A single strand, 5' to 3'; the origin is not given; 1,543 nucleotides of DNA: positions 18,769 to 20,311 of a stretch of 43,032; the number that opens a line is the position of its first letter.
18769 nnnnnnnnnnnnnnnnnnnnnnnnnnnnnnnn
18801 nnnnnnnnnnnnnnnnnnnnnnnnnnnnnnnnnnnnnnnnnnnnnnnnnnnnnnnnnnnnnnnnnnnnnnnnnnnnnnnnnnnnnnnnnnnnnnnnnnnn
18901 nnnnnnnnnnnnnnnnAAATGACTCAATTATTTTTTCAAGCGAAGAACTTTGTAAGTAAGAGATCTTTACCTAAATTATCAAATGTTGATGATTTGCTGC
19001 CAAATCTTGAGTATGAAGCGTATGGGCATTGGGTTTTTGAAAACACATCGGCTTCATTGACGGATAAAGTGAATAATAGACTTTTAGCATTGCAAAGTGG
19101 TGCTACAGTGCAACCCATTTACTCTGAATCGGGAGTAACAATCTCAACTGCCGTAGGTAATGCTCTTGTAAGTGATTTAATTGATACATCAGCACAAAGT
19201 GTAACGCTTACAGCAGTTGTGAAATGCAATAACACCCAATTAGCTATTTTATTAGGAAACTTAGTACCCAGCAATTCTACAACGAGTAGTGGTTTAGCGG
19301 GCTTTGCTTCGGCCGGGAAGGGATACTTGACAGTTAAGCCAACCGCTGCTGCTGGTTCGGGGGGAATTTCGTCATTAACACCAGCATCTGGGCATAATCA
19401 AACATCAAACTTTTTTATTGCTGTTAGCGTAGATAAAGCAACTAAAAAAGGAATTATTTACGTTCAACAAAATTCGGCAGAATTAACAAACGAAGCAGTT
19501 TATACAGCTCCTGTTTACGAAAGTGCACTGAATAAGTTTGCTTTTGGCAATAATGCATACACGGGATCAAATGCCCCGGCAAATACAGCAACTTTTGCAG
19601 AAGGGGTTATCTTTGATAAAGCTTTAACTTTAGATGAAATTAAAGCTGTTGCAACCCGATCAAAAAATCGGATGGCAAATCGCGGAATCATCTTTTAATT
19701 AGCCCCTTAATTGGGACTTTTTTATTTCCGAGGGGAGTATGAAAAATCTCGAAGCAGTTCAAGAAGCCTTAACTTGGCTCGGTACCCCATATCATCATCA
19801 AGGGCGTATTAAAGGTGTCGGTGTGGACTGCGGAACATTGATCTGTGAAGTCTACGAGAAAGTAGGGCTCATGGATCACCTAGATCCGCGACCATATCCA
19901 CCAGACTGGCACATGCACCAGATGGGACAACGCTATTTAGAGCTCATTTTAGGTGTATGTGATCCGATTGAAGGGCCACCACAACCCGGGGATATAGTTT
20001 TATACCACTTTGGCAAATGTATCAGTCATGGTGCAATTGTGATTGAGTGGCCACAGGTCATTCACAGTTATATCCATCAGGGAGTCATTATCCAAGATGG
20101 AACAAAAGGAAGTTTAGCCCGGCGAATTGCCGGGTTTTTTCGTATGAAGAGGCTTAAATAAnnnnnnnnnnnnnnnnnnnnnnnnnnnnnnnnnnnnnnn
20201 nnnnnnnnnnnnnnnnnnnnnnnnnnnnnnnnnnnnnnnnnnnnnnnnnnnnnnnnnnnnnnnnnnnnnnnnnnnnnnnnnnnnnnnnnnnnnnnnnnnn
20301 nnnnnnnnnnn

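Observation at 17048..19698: Acetylesterase-domain tail protein plus LamG-like partner inserted into a GTA-like distal tail cassette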

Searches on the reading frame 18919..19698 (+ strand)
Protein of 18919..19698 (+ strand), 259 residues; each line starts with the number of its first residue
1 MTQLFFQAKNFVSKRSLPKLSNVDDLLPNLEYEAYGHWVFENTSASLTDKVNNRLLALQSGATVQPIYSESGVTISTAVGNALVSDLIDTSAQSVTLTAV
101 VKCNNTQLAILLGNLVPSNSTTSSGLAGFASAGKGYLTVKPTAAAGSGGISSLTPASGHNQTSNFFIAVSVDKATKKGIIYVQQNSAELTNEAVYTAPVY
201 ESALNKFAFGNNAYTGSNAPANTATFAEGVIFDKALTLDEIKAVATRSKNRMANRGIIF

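Call 3: search_protein_families(library=pfam, proteins=[window:18919-19698:+], max_evalue=0.1)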
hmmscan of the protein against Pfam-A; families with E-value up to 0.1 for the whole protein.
window:18919-19698:+ (259 aa): 1 family
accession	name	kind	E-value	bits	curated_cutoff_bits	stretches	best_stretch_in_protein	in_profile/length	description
PF25554.1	PTS_EIIB_BC_N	-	0.092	13.4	27.4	0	80-121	12-56/88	PTS system fructose specific EIIB'BC N-terminal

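Call 4: search_protein_families(library=phrogs, proteins=[window:18919-19698:+], max_evalue=0.01)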
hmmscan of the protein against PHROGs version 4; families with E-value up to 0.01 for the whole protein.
window:18919-19698:+ (259 aa): 1 family
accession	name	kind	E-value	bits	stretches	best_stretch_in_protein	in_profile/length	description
phrog_4390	-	unknown function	7.1e-81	272.5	1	1-259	1-253/253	-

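Call 7: search_solved_structures(query=window:18919-19698:+, max_evalue=10, show_alignments=2)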
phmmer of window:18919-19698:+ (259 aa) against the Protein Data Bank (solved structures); distinct sequences matched with E-value up to 10: 94 (the best 60 are shown).
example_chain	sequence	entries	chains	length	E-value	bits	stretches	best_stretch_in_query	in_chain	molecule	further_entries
7d8b_B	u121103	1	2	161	0.011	19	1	113-215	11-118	VH-S4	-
6xsw_A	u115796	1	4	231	0.015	18.6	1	122-213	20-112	Anti-N3 Fab Heavy Chain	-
7d6y_B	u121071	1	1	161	0.037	17.3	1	113-214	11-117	VH Domain (1C5)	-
7xtp_C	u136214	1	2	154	0.04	17.2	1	113-214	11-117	VH-S4ss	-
3n85_H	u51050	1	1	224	0.046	17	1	123-212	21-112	Fab37 Heavy Chain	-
2qqk_H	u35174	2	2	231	0.05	16.9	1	117-196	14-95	Antibody Heavy Chain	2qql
7f07_C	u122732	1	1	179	0.087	16.1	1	107-196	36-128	VH domain (VH-DiFCAP-01)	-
4lmq_E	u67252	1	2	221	0.12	15.7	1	123-197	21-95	hu30D8 Fab heavy chain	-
3u30_C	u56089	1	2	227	0.15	15.3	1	117-196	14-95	Heavy chain Fab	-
7rt9_A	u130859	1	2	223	0.15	15.3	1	125-197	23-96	4A3B2-A Fab heavy chain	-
6u36_H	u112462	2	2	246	0.21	14.8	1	122-196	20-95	Fab Heavy Chain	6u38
3zkm_C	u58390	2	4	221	0.25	14.6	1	117-219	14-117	FAB HEAVY CHAIN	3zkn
4k3j_H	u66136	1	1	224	0.26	14.6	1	136-209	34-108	Onartuzumab Fab heavy chain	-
3r1g_H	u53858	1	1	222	0.28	14.4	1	117-196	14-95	FAB of YW412.8.31 antibody heavy chain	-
7lo7_H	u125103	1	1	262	0.28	14.4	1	94-202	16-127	Fab25 Heavy Chain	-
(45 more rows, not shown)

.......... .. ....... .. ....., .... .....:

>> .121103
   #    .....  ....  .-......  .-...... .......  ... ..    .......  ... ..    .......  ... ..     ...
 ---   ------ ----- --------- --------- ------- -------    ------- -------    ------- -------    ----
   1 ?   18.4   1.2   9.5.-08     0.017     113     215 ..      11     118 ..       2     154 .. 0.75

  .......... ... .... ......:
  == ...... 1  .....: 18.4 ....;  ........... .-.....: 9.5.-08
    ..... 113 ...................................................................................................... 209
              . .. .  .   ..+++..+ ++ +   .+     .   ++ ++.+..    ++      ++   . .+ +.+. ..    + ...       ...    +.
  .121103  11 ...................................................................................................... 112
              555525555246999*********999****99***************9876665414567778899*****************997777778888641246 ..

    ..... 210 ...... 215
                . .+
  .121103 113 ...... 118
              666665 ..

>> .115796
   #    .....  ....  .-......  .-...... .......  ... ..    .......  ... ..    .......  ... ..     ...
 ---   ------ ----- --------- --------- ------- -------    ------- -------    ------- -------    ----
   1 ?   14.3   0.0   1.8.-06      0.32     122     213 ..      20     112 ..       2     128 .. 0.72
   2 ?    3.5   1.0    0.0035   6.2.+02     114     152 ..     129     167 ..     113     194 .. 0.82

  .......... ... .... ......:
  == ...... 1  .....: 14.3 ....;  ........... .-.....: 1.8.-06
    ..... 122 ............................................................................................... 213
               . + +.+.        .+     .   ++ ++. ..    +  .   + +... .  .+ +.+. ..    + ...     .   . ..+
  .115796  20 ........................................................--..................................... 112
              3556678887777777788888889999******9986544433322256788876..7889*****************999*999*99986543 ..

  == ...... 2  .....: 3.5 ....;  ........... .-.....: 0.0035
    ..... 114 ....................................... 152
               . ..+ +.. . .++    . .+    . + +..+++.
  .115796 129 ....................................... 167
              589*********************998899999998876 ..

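Call 15: find_homologous_proteins(query=window:18919-19698:+, max_evalue=0.001)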
Query window:18919-19698:+ (259 aa): 42 proteins with E <= 0.001 among 1656 candidates.
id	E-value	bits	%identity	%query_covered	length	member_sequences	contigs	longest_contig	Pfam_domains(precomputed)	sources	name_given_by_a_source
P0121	1.4e-145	501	92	100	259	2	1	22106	-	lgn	-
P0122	7.9e-145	499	93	100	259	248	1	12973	-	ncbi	ncbi:hypothetical protein [Acinetobacter baumannii]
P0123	1.2e-144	498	92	100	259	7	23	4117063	-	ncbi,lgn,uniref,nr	ncbi:hypothetical protein ACYIW7_003556 [Acinetobacter baumannii]|uniref:hypothetical protein n=1 Ta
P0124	1.2e-144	498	92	100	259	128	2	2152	-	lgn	-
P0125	1.0e-141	489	91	100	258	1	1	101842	-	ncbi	-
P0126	7.6e-141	486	90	100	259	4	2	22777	-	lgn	-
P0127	1.6e-135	468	88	100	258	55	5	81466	-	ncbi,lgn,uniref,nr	ncbi:hypothetical protein QBR50_13695 [Acinetobacter baumannii]|uniref:hypothetical protein n=2 Tax=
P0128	1.4e-133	462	88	100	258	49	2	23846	-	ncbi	-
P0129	4.7e-133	460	86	100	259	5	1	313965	-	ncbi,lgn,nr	ncbi:TPA: hypothetical protein JIY89_12400 [Acinetobacter baumannii]|nr:hypothetical protein [Acinet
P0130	5.4e-133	460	87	100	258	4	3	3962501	-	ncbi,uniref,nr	ncbi:hypothetical protein ACS1EO_000054 [Acinetobacter baumannii]|uniref:hypothetical protein n=1 Ta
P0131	9.3e-130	449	85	100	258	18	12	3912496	-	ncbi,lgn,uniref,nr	ncbi:hypothetical protein ABTH08_04005 [Acinetobacter baumannii]|uniref:hypothetical protein n=1 Tax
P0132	1.0e-129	449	85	100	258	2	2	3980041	-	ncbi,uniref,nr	ncbi:hypothetical protein [Acinetobacter baumannii]|uniref:hypothetical protein n=1 Tax=Acinetobacte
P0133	3.3e-127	441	82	100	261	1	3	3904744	-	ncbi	ncbi:hypothetical protein ACT4VL_10200 [Acinetobacter baumannii]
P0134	9.8e-126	436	83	100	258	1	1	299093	-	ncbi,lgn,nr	ncbi:TPA: hypothetical protein OUJ26_001097 [Acinetobacter baumannii]|nr:hypothetical protein [Acine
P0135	5.7e-122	424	84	100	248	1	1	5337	-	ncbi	ncbi:hypothetical protein [Acinetobacter baumannii]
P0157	2.5e-78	281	56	100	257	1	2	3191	PF13385.14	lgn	-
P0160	3.4e-67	245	52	100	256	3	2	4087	PF13385.14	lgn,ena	-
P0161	2.1e-66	242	50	100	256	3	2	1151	PF13385.14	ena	-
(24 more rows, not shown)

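Call 30: predict_structure(alignment_id=A2)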
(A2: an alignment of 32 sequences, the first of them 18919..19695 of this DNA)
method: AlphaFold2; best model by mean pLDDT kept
length: 259 residues; sequences in the alignment: 32
mean_pLDDT: 89.6   pTM: 0.86
mean pLDDT of the five models: 89.6, 88.5, 88.4, 88.4, 87.5
residues with pLDDT >= 90: 195; 70-90: 32; 50-70: 29; < 50: 3
segments of 3 or more residues with pLDDT < 50: none
pLDDT, mean of each block of 10 residues (from residue 1): 57 64 54 89 92 92 94 95 96 97 96 92 94 95 84 92 98 97 95 95 96 89 97 97 94 88
secondary structure, 60 per line:
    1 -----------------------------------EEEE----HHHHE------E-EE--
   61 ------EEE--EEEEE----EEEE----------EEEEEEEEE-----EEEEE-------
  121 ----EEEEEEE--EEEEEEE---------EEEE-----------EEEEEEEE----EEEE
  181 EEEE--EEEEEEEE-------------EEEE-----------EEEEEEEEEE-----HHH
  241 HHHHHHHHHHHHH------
elements in order: E36-39 H44-47 E67-69 E72-76 E81-84 E95-103 E109-113 E125-131 E134-140 E150-153 E165-172 E177-184 E187-194 E208-211 E223-232 H238-253

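Call 51: search_dna_similar(query=window:18919-19695:+, collection=phages, mode=protein, max_rows=40, max_evalue=0.001)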
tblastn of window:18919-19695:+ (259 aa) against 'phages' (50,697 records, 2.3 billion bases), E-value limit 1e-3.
Records with a match: 18; places in all: 18; records where one place covers at least 80% of the query: 14.
Best place of each record, by identity: 95-99% 4; 60-80% 1; <60% 13.
By first word of the organism name: Acinetobacter 18.
By host as written in the record: Acinetobacter baumannii 9; Acinetobacter baumannii DSM 106838 5; Acinetobacter baumannii XH198 1; Acinetobacter baumannii 19606 1; Acinetobacter baumannii ATCC 17978 1; Acinetobacter baumannii WHG40137 1.
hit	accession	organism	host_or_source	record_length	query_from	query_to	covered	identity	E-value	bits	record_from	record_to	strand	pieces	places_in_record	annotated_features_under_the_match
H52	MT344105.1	Acinetobacter phage fLi-Aba03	Acinetobacter baumannii DSM 106838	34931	1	259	100%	98.8%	2e-166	515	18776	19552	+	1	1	hypothetical protein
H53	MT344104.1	Acinetobacter phage fLi-Aba02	Acinetobacter baumannii DSM 106838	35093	1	259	100%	98.8%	2e-166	515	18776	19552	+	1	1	hypothetical protein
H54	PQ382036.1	Acinetobacter phage vB_AbaSI_5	Acinetobacter baumannii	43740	1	259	100%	98.8%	2e-166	515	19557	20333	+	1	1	hypothetical protein | NlpC/P60 family protein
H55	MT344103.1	Acinetobacter phage fEg-Aba01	Acinetobacter baumannii DSM 106838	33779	1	259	73%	97.9%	6e-88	385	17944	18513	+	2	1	hypothetical protein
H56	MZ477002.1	Acinetobacter phage Phab24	Acinetobacter baumannii XH198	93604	1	259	100%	64.2%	2e-99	323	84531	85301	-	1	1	hypothetical protein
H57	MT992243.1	Acinetobacter phage DMU1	Acinetobacter baumannii 19606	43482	1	259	100%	35.8%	5e-37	144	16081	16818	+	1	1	hypothetical protein | ribosome_binding_site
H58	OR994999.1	Acinetobacter phage pB23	Acinetobacter baumannii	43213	1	259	100%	35.3%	7e-37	143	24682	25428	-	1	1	hypothetical protein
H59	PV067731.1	Acinetobacter phage vB_AbaS-Bhz9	Acinetobacter baumannii DSM 106838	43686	1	259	100%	35.2%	2e-32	130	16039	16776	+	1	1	virion structural protein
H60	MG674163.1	Acinetobacter phage SH-Ab 15497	Acinetobacter baumannii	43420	1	259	100%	34.6%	4e-37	144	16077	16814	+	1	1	hypothetical protein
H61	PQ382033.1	Acinetobacter phage vB_AbaSI_2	Acinetobacter baumannii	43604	1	259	100%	34.6%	2e-36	142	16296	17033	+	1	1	hypothetical protein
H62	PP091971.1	Acinetobacter phage vB_MZM_2AB-P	Acinetobacter baumannii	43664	1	259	100%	34.6%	2e-36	142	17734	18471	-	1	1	hypothetical protein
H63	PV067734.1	Acinetobacter phage vB_AbaS-Bhz20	Acinetobacter baumannii DSM 106838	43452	1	259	100%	34.3%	7e-35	137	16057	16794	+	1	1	minor tail protein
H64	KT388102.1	Acinetobacter phage vB_AbaP_PD-6A3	Acinetobacter baumannii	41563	1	259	100%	32.8%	2e-26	113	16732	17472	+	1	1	hypothetical protein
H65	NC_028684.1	Acinetobacter phage vB_AbaP_PD-6A3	Acinetobacter baumannii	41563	1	259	100%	32.8%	2e-26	113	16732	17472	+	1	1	hypothetical protein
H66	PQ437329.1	Acinetobacter phage HD01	Acinetobacter baumannii ATCC 17978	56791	4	255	97%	32.8%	8e-20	94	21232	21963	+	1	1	hypothetical protein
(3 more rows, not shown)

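Call 59: search_solved_structures(query=A2, max_evalue=10, show_alignments=2)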
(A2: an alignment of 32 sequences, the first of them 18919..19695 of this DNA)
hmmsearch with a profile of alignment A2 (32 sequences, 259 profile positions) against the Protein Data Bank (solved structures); distinct sequences matched with E-value up to 10: 0.

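Call 86: search_protein_representatives(alignment_id=A2)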
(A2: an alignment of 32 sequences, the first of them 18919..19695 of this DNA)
Query: 32 sequences, 259 profile positions. Proteins with E-value up to 0.001 (for the whole library): 395; up to 1e-10: 227; up to 1e-30: 35. The best 150 are listed.
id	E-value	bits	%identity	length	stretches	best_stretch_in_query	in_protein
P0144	2.2e-123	427.4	-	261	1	1-259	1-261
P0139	3.6e-99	348.0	-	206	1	54-259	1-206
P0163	3.2e-91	322.0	-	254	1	1-258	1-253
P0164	1.3e-89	316.7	-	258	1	1-258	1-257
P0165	1.2e-86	307.0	-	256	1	1-259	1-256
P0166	1.1e-85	303.9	-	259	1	1-259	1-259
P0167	2.4e-80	286.3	-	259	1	1-259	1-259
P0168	1.3e-78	280.7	-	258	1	1-259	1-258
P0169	1.3e-77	277.4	-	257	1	2-259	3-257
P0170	4.2e-70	252.8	-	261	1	2-258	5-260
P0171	7.1e-70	252.0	-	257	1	1-259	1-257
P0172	3.4e-62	226.9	-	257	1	1-259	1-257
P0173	7.2e-55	202.8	-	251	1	1-259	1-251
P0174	1.6e-51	191.9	-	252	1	1-258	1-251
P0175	4.2e-50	187.2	-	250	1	1-258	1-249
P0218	1.2e-22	97.2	-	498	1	27-258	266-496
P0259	1.5e-17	80.5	-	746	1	3-258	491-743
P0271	5.4e-17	78.7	-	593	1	30-258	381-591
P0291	1.7e-15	73.8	-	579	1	30-259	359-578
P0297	4.4e-15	72.5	-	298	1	30-258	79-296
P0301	9.9e-15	71.3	-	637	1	27-259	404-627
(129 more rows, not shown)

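Call 87: search_protein_families(library=pfam, proteins=[P0259, P0218, P0271, P0291, P0301, P0297], max_evalue=0.01)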
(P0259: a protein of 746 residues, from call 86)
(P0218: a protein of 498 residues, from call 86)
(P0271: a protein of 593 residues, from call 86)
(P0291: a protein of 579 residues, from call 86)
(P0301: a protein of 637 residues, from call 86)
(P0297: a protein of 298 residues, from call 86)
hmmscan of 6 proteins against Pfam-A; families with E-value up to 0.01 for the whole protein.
P0259 (746 aa): 1 family
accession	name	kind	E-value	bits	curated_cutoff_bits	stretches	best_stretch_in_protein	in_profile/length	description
PF03629.24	SASA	-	1.7e-32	113.3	24.8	1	284-509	2-223/226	Carbohydrate esterase, sialic acid-specific acetylesterase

P0218 (498 aa): 1 family
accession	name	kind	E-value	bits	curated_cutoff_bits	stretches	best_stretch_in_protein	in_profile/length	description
PF03629.24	SASA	-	4.7e-29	102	24.8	1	38-260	2-225/226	Carbohydrate esterase, sialic acid-specific acetylesterase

P0271 (593 aa): 3 families
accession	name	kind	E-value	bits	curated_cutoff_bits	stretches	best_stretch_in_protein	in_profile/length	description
PF03629.24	SASA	-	2.5e-30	106.2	24.8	1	24-271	2-224/226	Carbohydrate esterase, sialic acid-specific acetylesterase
PF13385.13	Laminin_G_3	-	1.3e-06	29.1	27.6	1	483-574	61-150/151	Concanavalin A-like lectin/glucanases superfamily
PF00041.27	fn3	-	1.4e-06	28.8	25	1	285-366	3-78/84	Fibronectin type III domain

P0291 (579 aa): 3 families
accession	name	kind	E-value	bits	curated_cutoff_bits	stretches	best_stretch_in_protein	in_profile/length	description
PF03629.24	SASA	-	3.7e-21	76.2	24.8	1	23-257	2-224/226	Carbohydrate esterase, sialic acid-specific acetylesterase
PF13385.13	Laminin_G_3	-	4.5e-06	27.3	27.6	1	414-561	14-151/151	Concanavalin A-like lectin/glucanases superfamily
PF25059.1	FN3_DSCAM-DSCAML_C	-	0.0017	19.1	39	1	294-343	21-71/89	DSCAM/DSCAML C-terminal Fn3-like domain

P0301 (637 aa): 2 families
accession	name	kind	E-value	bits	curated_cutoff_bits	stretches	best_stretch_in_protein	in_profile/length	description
PF03629.24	SASA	-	1.1e-35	123.7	24.8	1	178-394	2-221/226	Carbohydrate esterase, sialic acid-specific acetylesterase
PF01391.23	Collagen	-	4.6e-14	52.4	27.2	2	60-114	3-57/60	Collagen triple helix repeat (20 copies)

P0297 (298 aa): 1 family
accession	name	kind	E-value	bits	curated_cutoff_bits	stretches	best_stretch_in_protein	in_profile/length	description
PF05345.18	He_PIG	-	6e-12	46.3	24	1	11-67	32-95/96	Putative Ig domain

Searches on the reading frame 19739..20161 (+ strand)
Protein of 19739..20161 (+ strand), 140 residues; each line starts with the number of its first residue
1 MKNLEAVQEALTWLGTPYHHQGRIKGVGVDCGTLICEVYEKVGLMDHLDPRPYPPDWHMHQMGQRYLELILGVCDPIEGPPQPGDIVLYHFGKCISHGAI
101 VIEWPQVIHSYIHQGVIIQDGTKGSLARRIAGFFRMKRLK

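Call 3: search_protein_families(library=pfam, proteins=[window:19739-20161:+], max_evalue=0.1)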
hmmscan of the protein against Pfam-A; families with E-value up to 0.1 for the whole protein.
window:19739-20161:+ (140 aa): 1 family
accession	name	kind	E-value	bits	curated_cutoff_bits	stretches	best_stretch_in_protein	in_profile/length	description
PF00877.26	NLPC_P60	-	8.5e-08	32.6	23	1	15-130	1-100/105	NlpC/P60 family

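Call 4: search_protein_families(library=phrogs, proteins=[window:19739-20161:+], max_evalue=0.01)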
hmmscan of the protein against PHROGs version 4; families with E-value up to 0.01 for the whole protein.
window:19739-20161:+ (140 aa): 1 family
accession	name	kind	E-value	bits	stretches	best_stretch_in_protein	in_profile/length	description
phrog_329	-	tail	6.5e-16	58.7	1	5-138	537-658/949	minor tail protein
